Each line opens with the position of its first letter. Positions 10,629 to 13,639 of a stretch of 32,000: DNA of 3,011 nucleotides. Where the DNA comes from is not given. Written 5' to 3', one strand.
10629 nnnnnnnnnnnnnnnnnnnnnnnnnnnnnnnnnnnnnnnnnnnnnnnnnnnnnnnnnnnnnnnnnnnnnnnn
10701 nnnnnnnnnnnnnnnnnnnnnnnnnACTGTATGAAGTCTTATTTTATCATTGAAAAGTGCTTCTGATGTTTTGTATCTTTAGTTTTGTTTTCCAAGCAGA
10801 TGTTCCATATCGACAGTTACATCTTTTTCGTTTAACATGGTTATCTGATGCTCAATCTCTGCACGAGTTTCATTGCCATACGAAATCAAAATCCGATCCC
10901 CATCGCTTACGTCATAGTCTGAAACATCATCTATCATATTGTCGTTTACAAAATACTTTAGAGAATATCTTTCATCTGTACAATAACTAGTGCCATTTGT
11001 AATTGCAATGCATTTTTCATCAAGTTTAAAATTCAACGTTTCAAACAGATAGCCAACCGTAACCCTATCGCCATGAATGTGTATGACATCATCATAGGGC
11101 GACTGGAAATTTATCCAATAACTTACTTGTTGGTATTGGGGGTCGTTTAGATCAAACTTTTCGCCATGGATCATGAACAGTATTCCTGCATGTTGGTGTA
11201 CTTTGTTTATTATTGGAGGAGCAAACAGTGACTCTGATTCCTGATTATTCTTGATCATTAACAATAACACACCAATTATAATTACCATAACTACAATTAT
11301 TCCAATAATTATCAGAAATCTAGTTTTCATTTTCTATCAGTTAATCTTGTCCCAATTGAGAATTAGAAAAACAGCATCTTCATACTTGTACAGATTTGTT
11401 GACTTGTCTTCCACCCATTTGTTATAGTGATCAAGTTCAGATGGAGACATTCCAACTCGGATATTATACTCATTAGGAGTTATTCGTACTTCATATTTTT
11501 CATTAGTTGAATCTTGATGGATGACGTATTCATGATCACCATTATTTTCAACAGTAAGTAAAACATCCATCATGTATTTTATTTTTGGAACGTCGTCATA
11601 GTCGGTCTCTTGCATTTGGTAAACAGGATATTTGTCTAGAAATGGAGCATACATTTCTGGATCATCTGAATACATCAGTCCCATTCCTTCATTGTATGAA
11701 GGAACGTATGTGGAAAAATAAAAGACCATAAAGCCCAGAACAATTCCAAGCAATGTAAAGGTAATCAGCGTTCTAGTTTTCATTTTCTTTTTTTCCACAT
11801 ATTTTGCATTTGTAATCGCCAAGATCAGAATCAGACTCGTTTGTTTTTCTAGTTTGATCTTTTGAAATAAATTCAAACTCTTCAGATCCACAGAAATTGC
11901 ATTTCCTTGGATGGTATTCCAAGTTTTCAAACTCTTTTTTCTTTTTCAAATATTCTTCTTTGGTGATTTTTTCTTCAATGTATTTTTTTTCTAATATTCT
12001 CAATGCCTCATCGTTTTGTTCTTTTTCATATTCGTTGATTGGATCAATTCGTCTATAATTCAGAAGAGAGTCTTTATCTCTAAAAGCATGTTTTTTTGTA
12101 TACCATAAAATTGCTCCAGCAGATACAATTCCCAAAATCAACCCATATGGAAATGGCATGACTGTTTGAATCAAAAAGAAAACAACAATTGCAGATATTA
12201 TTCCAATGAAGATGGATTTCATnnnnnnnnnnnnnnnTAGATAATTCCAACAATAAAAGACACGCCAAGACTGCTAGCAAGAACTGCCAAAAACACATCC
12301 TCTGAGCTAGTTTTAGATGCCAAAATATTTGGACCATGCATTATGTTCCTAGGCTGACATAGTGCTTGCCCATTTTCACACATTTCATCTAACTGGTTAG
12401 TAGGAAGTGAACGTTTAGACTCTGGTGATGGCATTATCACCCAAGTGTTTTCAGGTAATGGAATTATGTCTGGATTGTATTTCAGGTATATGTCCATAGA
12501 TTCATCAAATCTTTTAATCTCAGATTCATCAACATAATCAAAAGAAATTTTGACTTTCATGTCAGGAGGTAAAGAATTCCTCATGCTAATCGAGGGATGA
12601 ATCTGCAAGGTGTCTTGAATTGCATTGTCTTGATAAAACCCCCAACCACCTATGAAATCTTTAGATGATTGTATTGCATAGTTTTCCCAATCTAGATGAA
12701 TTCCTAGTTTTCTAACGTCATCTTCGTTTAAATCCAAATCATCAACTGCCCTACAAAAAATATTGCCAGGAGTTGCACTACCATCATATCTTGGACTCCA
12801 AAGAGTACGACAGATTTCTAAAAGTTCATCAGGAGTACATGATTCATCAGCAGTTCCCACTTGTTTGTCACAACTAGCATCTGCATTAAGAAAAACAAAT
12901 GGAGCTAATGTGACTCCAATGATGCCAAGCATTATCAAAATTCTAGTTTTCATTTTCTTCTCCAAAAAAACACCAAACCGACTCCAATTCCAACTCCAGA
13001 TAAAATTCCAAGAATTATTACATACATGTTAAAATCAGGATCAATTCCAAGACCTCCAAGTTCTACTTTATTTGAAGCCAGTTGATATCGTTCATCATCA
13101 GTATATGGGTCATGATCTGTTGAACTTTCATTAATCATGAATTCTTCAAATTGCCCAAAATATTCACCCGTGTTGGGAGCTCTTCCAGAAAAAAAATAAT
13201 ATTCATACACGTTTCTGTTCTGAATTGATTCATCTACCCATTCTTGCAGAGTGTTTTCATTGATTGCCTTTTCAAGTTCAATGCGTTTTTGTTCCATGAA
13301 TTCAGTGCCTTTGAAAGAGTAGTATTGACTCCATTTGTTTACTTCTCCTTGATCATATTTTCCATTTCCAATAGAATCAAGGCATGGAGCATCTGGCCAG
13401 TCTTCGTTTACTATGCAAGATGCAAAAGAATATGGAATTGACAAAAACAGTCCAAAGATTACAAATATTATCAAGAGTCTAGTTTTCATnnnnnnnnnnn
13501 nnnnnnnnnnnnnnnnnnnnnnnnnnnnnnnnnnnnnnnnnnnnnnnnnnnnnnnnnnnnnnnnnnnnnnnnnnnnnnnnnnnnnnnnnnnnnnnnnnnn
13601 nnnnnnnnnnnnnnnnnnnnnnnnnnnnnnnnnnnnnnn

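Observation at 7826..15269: Cassette-like array of secreted or anchored proteins joined by seven exact copies of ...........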

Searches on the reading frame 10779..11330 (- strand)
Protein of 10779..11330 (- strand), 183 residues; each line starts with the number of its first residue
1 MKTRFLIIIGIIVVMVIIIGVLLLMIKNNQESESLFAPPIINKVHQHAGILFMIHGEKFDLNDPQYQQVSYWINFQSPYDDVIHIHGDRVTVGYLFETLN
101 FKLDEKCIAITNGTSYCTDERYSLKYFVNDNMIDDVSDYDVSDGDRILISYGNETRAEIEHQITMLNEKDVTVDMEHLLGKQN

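Call 10: search_protein_families(library=pfam, max_evalue=0.1, proteins=[window:10779-11330:-])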
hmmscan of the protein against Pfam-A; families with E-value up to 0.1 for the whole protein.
window:10779-11330:- (183 aa): 3 families
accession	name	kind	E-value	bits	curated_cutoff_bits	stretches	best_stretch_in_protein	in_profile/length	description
PF12999.12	PRKCSH-like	-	0.026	14.8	34.9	1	109-168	71-131/176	Glucosidase II beta subunit-like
PF14478.12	DUF4430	-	0.036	15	23.8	1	118-152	36-71/72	Domain of unknown function (DUF4430)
PF10694.14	DUF2500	-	0.039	14.9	33.5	1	5-78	4-66/102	Protein of unknown function (DUF2500)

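Call 17: search_protein_families(library=ncbifam, max_evalue=1, proteins=[window:10779-11330:-])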
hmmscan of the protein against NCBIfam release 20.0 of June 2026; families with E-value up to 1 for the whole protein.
window:10779-11330:- (183 aa): 5 families
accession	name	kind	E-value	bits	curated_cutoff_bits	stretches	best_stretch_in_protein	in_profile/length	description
NF006283.1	PRK08455.1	equivalog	0.0043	16.7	187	1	5-35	20-50/182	flagellar basal body-associated protein FliL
NF012015.1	PRK15471.1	equivalog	0.051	12.5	267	1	7-58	33-84/325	LPS O-antigen chain length determinant protein WzzB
TIGR00376.1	TIGR00376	hypoth_equivalog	0.059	11.8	348.9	1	136-177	54-95/639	IGHMBP2 family helicase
NF045599.1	bili_reduct_long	exception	0.093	10.9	750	1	81-134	157-210/641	bilirubin reductase, long form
NF006412.0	PRK08659.1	equivalog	0.17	11.1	411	0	125-174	256-304/378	2-oxoacid:acceptor oxidoreductase subunit alpha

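Call 57: find_homologous_proteins(query=window:10779-11330:-, max_evalue=0.001)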
Query window:10779-11330:- (183 aa): 22 proteins with E <= 0.001 among 47 candidates.
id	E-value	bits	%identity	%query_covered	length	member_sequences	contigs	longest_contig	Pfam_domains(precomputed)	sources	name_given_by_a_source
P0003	3.3e-117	406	100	100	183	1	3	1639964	-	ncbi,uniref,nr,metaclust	ncbi:hypothetical protein NKOR_06195 [Candidatus Nitrosopumilus koreensis AR1]|uniref:Protein-disulf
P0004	1.2e-83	297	77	89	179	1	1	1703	-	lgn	-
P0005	1.2e-82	294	76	88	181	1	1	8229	-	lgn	-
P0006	9.9e-58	213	56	84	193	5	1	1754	-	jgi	-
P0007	6.3e-57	210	52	96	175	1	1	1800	-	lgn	-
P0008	6.5e-57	210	55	85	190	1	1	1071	-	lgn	-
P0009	2.5e-56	208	52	93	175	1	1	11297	-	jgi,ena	-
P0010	8.2e-55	203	53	87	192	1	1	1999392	-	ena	-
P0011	1.5e-48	183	50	96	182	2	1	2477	-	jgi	-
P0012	2.1e-46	176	58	75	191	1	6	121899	-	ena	-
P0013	2.0e-40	156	59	62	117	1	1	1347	-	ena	-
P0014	1.1e-34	138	41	90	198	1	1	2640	-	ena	-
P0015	1.1e-34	138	46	73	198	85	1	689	-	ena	-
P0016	5.6e-34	135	41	90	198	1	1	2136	-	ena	-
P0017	6.2e-34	135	40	90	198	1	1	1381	-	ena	-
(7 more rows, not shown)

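Call 59: find_encoding_contigs(protein=P0005, flank=6000, max_places=2)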
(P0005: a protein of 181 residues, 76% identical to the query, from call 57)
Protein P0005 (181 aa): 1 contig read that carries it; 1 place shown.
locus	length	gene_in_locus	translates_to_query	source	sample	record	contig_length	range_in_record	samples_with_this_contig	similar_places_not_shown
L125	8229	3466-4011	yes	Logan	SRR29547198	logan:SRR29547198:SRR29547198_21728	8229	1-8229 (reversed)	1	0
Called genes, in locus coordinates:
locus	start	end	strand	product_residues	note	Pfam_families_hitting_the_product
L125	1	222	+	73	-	?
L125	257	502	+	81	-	-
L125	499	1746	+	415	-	PF20033:DUF6438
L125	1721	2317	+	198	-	-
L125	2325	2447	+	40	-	-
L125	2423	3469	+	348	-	-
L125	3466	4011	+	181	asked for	-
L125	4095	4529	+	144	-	-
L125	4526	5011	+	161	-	-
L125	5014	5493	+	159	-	-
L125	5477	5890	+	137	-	-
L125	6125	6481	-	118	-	-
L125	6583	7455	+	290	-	-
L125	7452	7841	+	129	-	-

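Call 60: find_encoding_contigs(protein=P0010, flank=8000, max_places=2)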
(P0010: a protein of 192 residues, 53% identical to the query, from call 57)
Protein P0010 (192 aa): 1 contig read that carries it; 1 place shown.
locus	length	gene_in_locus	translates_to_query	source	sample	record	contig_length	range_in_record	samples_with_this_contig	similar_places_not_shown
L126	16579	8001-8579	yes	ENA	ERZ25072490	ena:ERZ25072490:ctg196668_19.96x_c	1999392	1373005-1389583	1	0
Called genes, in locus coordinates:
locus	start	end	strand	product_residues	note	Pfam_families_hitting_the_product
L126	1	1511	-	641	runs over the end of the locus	-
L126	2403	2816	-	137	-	-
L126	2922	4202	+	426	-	-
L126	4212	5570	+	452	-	-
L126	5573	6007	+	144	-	-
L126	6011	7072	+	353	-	-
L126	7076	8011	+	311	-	-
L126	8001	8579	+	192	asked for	-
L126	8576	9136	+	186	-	-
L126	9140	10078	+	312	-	-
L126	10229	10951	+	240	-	-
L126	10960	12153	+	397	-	-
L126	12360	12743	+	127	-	PF12942:Archaeal_AmoA (weak)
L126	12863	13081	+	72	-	-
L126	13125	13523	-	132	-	-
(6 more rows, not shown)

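Call 61: find_encoding_contigs(protein=P0009, flank=8000, max_places=2)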
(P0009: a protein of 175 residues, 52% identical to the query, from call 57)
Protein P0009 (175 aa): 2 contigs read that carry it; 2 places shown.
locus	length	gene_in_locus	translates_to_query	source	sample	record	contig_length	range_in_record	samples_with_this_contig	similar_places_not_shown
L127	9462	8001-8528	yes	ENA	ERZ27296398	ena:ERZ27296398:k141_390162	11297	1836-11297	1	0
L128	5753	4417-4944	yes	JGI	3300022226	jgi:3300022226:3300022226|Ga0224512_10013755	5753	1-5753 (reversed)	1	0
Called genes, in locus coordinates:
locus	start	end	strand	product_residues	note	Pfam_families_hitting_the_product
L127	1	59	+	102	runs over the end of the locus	PF01541:GIY-YIG (weak)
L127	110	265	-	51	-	-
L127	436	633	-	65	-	-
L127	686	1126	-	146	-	PF14588:YjgF_endoribonc, PF01042:Ribonuc_L-PSP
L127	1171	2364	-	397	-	PF01978:TrmB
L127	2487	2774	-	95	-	-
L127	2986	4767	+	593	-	-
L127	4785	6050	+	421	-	PF01731:Arylesterase (faint), PF08450:SGL (faint), PF22807:TrAA12 (faint), PF01436:NHL, PF17170:DUF5128 (weak), PF01436:NHL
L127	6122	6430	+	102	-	-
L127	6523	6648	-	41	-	-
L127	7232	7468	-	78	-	-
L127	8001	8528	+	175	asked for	-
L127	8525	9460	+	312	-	?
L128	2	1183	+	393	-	?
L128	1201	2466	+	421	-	PF01731:Arylesterase (faint), PF08450:SGL (faint), PF22807:TrAA12 (faint), PF01436:NHL, PF17170:DUF5128 (weak), PF01436:NHL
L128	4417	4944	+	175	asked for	-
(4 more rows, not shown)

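Call 77: search_protein_families(library=padloc, max_evalue=0.001, proteins=[window:10779-11330:-])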
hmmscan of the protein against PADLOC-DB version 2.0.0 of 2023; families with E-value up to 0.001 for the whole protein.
window:10779-11330:- (183 aa): 0 families

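Call 78: predict_structure(alignment_id=A1)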
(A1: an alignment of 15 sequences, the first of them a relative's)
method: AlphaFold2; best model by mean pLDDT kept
length: 183 residues; sequences in the alignment: 15
mean_pLDDT: 67.8   pTM: 0.56
mean pLDDT of the five models: 67.8, 66.4, 64.3, 63.9, 60.7
residues with pLDDT >= 90: 13; 70-90: 90; 50-70: 33; < 50: 47
segments of 3 or more residues with pLDDT < 50: 28-46, 68-88, 177-183
pLDDT, mean of each block of 10 residues (from residue 1): 67 84 62 38 47 71 58 33 42 77 84 85 90 88 81 89 81 52 35
secondary structure, 60 per line:
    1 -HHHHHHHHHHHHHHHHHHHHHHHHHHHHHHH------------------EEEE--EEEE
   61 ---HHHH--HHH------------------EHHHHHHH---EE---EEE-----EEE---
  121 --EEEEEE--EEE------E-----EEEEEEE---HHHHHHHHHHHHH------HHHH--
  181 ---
elements in order: H2-32 E51-54 E57-60 H64-67 H92-98 E107-109 E115-117 E123-128 E131-133 E146-152 H156-168 H175-178

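Call 80: fold_search(model_id=the predicted structure, library=pdb)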
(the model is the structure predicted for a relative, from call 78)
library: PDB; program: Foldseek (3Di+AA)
matches with E <= 10: 190; with E <= 0.001: 0
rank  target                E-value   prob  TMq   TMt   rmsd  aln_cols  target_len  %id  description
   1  3u7z_B                1.3e-01  0.72  0.32  0.53   5.7       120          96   14  Crystal structure of a putative metal binding protein RUMGNA_00854 (ZP_02040092.1) from Ruminococcus gnavus ATCC 29149 (released 2011-11-02)
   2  8ekl_A                2.0e-01  0.28  0.25  0.15   8.7       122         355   14  Clostridioides difficile binary toxin translocase CDTb wild-type after calcium depletion from receptor binding domain  (released 2023-09-27)
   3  3u7z_A                2.6e-01  0.77  0.35  0.59   4.2       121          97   13  Crystal structure of a putative metal binding protein RUMGNA_00854 (ZP_02040092.1) from Ruminococcus gnavus ATCC 29149 (released 2011-11-02)
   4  7vnj_A                2.7e-01  0.25  0.26  0.11   8.2       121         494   15  Complex structure of Clostridioides difficile enzymatic component (CDTa) and binding component (CDTb) pore with short  (released 2022-10-26)
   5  7vnj_D                3.7e-01  0.21  0.25  0.11   8.7       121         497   15  Complex structure of Clostridioides difficile enzymatic component (CDTa) and binding component (CDTb) pore with short  (released 2022-10-26)
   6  7vnn_A                4.0e-01  0.21  0.26  0.09   8.1       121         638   14  Complex structure of Clostridioides difficile enzymatic component (CDTa) and binding component (CDTb) pore with long s (released 2022-10-26)
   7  6uwr_A                4.2e-01  0.20  0.25  0.09   8.7       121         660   14  Clostridium difficile binary toxin translocase CDTb in asymmetric tetradecamer conformation (released 2020-01-22)
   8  4zrp_B                5.8e-01  0.18  0.25  0.13   9.2       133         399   10  TC:CD320 (released 2016-07-20)
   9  8zak_A                5.8e-01  0.03  0.12  0.10  15.0       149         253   11  Crystal structure of the channel protein CorA from Campylobacter jejuni in complex with Ni2+ (released 2024-06-19)
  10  5no0                  6.1e-01  0.30  0.29  0.46   7.2       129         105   12  Beta domain of human transcobalamin in apo form (released 2017-09-27)
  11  5tph_A                6.1e-01  0.07  0.15  0.21  13.9       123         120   12  Crystal structure of a de novo designed protein homodimer with curved beta-sheet (released 2017-01-25)
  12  2v3n                  7.4e-01  0.25  0.31  0.15   7.4       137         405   13  Crystallographic analysis of upper axial ligand substitutions in cobalamin bound to transcobalamin (released 2007-10-30)
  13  5trv                  7.8e-01  0.09  0.17  0.25  14.4       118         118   12  Crystal structure of a de novo designed protein with curved beta-sheet (released 2017-01-25)
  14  5tpj                  8.9e-01  0.05  0.16  0.21  13.7       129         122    9  Crystal structure of a de novo designed protein with curved beta-sheet (released 2017-01-25)
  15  7qbe_A                9.4e-01  0.23  0.31  0.16   7.7       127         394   11  TC:CD320 in complex with nanobody TC-Nb11 (released 2022-03-16)
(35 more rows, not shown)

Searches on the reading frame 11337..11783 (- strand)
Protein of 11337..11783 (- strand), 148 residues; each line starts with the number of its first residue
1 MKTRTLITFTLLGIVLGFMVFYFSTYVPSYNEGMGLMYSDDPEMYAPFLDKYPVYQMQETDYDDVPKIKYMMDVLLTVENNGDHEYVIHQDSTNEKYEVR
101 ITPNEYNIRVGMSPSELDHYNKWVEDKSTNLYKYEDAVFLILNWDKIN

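Call 10: search_protein_families(library=pfam, max_evalue=0.1, proteins=[window:11337-11783:-])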
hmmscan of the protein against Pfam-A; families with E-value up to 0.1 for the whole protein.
window:11337-11783:- (148 aa): 0 families

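Call 17: search_protein_families(library=ncbifam, max_evalue=1, proteins=[window:11337-11783:-])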
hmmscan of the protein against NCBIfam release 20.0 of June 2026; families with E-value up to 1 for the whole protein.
window:11337-11783:- (148 aa): 1 family
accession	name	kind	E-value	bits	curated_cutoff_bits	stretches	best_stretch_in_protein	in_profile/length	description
NF041477.1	YnaM_YnfT_fam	subfamily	0.11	12.8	35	1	4-21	2-19/34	YnaM/YnfT family protein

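Call 77: search_protein_families(library=padloc, max_evalue=0.001, proteins=[window:11337-11783:-])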
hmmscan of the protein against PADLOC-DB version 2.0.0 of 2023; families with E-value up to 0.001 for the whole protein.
window:11337-11783:- (148 aa): 0 families

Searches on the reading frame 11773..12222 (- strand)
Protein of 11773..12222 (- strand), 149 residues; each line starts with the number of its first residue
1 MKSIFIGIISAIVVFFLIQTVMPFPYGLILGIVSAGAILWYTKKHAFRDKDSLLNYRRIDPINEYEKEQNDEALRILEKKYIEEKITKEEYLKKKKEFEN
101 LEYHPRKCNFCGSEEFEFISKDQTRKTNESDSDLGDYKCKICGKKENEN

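Call 10: search_protein_families(library=pfam, max_evalue=0.1, proteins=[window:11773-12222:-])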
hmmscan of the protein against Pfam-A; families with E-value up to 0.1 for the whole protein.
window:11773-12222:- (149 aa): 4 families
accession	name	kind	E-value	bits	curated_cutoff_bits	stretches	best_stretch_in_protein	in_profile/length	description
PF09334.17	tRNA-synt_1g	-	0.034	13.3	20.1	1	74-146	105-176/391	tRNA synthetases class I (M)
PF13696.11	zf-CCHC_2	-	0.071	13.4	27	1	136-145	3-12/21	Zinc knuckle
PF03107.22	C1_2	-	0.088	13.6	26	0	132-146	13-27/48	C1 domain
PF12760.12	Zn_ribbon_IS1595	-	0.094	13.1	25.4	0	106-144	19-45/46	Transposase zinc-ribbon domain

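Call 17: search_protein_families(library=ncbifam, max_evalue=1, proteins=[window:11773-12222:-])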
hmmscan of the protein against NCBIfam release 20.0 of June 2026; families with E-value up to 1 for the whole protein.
window:11773-12222:- (149 aa): 4 families
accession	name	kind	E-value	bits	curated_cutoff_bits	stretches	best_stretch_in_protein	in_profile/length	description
TIGR03655.1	anti_R_Lar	subfamily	0.058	13.7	39.6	1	107-144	3-36/55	Lar family restriction alleviation protein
TIGR00398.1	metG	equivalog_domain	0.26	9.9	336.35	1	74-146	105-176/530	methionine--tRNA ligase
TIGR03065.1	srtB_sig_QVPTGV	subfamily_domain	0.28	10.9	21.35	1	20-44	9-30/32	QVPTGV class sortase B protein-sorting domain-containing protein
NF045720.1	rubredox_RCKP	subfamily_domain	0.32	10.6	45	0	105-115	19-29/34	RCKP-type rubredoxin-like domain-containing protein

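Call 77: search_protein_families(library=padloc, max_evalue=0.001, proteins=[window:11773-12222:-])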
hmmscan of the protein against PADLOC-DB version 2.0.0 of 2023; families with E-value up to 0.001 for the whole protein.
window:11773-12222:- (149 aa): 0 families

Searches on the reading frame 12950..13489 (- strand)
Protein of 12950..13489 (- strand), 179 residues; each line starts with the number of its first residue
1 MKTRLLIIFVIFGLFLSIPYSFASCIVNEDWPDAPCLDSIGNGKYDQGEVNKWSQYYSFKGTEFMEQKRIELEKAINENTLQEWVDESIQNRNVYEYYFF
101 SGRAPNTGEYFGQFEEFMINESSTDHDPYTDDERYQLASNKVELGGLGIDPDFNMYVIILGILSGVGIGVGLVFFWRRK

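Call 10: search_protein_families(library=pfam, max_evalue=0.1, proteins=[window:12950-13489:-])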
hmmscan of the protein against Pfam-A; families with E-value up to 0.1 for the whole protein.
window:12950-13489:- (179 aa): 0 families

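Call 12: find_encoding_contigs(protein=window:12950-13489:-, flank=10000, max_places=10)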
Protein window:12950-13489:- (179 aa): 1 contig read that carries it; 1 place shown.
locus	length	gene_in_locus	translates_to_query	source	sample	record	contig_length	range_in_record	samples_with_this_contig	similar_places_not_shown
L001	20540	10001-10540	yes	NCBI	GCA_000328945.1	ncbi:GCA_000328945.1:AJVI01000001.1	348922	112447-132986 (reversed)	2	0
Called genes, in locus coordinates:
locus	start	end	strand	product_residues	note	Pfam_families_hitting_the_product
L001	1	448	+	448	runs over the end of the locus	PF07732:Cu-oxidase_3, PF13473:Cupredoxin_1 (faint), PF00127:Copper-bind (faint), PF07731:Cu-oxidase_2 (weak)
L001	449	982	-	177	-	-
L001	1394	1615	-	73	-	-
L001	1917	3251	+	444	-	PF07731:Cu-oxidase_2 (weak), PF13473:Cupredoxin_1 (faint), PF07732:Cu-oxidase_3, PF07731:Cu-oxidase_2 (weak), PF00127:Copper-bind (weak)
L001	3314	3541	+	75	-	-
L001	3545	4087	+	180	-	PF01814:Hemerythrin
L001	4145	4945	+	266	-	PF25213:HVO_A0261_N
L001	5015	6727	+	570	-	PF02743:dCache_1, PF00672:HAMP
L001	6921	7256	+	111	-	-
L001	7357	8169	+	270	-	-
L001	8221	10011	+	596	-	-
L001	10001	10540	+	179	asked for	-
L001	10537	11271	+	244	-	-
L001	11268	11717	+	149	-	-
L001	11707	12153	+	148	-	-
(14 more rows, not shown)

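Call 17: search_protein_families(library=ncbifam, max_evalue=1, proteins=[window:12950-13489:-])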
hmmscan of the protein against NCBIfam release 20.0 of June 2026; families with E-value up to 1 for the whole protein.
window:12950-13489:- (179 aa): 0 families

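Call 77: search_protein_families(library=padloc, max_evalue=0.001, proteins=[window:12950-13489:-])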
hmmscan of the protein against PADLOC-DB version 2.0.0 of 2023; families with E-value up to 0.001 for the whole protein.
window:12950-13489:- (179 aa): 0 families
